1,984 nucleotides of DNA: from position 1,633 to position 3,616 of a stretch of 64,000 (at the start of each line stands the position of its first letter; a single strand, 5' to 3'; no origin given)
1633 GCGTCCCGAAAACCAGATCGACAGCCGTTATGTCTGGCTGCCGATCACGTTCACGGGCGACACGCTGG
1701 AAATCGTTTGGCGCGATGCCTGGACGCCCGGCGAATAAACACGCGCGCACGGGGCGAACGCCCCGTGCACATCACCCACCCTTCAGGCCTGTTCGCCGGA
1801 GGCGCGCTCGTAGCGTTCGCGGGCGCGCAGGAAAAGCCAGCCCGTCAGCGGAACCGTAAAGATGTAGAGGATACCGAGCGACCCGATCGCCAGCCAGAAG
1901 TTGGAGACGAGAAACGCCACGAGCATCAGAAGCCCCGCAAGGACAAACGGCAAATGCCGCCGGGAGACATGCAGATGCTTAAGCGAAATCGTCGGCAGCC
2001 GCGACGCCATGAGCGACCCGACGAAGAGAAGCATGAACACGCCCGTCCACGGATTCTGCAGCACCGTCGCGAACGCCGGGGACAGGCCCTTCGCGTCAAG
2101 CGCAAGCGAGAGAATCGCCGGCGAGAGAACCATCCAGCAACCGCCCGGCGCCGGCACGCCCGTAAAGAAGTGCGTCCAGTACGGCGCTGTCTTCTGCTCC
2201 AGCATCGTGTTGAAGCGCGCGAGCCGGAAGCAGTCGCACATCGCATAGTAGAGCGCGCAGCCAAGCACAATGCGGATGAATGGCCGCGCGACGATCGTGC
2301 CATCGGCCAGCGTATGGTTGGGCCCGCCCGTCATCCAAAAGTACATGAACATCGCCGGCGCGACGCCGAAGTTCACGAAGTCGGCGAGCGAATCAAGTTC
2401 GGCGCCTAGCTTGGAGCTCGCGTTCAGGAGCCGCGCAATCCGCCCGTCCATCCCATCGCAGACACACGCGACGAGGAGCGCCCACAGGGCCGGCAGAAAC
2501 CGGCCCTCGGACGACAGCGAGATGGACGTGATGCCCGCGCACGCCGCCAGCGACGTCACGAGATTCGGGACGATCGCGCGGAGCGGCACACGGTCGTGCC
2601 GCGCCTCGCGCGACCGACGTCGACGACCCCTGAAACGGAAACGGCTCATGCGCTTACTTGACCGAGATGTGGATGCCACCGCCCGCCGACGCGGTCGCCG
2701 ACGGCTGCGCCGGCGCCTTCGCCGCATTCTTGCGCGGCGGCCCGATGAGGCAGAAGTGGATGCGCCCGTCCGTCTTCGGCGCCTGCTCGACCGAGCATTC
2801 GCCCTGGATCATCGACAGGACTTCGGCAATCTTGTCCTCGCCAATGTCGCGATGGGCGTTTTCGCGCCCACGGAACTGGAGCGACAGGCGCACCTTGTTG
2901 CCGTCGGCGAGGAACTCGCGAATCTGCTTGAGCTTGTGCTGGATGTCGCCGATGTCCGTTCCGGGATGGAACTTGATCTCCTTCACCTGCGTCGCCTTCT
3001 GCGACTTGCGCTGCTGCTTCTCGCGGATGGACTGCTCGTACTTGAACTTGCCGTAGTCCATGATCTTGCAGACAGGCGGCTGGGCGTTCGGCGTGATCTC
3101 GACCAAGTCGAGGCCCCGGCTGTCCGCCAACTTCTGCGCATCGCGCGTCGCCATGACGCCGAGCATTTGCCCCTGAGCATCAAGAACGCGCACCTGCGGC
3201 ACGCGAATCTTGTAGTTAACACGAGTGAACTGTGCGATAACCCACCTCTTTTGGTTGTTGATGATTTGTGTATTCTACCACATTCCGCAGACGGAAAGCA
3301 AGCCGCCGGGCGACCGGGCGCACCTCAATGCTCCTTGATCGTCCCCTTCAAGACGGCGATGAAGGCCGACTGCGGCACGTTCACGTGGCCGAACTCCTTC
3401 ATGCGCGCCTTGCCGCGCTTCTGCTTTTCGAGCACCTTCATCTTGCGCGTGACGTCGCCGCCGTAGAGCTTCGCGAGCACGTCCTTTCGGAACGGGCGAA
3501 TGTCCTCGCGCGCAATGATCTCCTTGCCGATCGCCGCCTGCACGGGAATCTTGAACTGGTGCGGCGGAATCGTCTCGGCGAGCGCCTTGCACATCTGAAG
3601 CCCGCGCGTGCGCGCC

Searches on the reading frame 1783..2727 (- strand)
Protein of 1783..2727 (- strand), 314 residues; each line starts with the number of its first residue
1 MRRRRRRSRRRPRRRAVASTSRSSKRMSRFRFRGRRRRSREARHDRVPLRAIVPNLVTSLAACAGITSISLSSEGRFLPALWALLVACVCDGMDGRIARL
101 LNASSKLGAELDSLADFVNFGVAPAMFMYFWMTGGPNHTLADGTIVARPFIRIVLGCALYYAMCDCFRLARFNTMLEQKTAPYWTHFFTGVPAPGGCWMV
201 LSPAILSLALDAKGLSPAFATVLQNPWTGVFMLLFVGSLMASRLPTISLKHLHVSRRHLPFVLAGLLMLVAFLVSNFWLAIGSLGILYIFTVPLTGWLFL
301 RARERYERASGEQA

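Call 22: find_encoding_contigs(protein=window:1783-2727:-, flank=10000, max_places=3)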
Protein window:1783-2727:- (314 aa): no gene with exactly this product is on record in the collection.

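Call 72: find_encoding_contigs(protein=window:1783-2649:-, flank=10000, max_places=3)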
Protein window:1783-2649:- (288 aa): 23 contigs read that carry it; 3 places shown.
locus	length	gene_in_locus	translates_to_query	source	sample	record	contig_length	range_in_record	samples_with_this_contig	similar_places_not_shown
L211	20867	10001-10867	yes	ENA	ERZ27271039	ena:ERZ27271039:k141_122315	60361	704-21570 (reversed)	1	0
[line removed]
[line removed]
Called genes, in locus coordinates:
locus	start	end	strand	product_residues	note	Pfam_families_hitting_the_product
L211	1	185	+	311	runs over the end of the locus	PF00892:EamA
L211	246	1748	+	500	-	PF00478:IMPDH, PF00571:CBS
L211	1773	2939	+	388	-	-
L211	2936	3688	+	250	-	PF10502:Peptidase_S26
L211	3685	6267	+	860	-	PF00069:Pkinase, PF03109:ABC1 (weak), PF07714:PK_Tyr_Ser-Thr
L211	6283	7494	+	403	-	PF00155:Aminotran_1_2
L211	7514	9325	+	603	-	PF00009:GTP_EFTU, PF03144:GTP_EFTU_D2, PF22042:EF-G_D2 (weak), PF00679:EFG_C, PF06421:LepA_C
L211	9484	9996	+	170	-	PF05198:IF3_N, PF00707:IF3_C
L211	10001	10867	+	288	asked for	PF01066:CDP-OH_P_transf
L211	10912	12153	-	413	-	PF04616:Glyco_hydro_43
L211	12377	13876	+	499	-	-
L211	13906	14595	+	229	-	-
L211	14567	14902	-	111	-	-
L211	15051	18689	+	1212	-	-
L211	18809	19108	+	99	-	PF00886:Ribosomal_S16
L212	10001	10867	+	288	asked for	PF01066:CDP-OH_P_transf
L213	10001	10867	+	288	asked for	PF01066:CDP-OH_P_transf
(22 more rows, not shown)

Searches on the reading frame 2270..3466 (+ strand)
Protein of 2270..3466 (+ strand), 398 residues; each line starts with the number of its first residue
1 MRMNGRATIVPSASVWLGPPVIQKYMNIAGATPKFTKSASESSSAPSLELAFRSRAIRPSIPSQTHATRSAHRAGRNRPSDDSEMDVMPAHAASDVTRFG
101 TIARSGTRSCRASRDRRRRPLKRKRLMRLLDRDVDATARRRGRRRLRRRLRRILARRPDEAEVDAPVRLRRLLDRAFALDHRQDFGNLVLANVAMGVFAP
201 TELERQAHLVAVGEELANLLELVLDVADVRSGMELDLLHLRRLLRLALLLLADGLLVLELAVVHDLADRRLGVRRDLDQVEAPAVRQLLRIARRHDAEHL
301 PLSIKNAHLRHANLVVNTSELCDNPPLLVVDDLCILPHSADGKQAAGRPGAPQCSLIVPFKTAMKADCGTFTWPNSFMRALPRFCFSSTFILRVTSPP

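Call 42: find_encoding_contigs(protein=window:2270-3466:+, flank=10000, max_places=3)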
Protein window:2270-3466:+ (398 aa): no gene with exactly this product is on record in the collection.
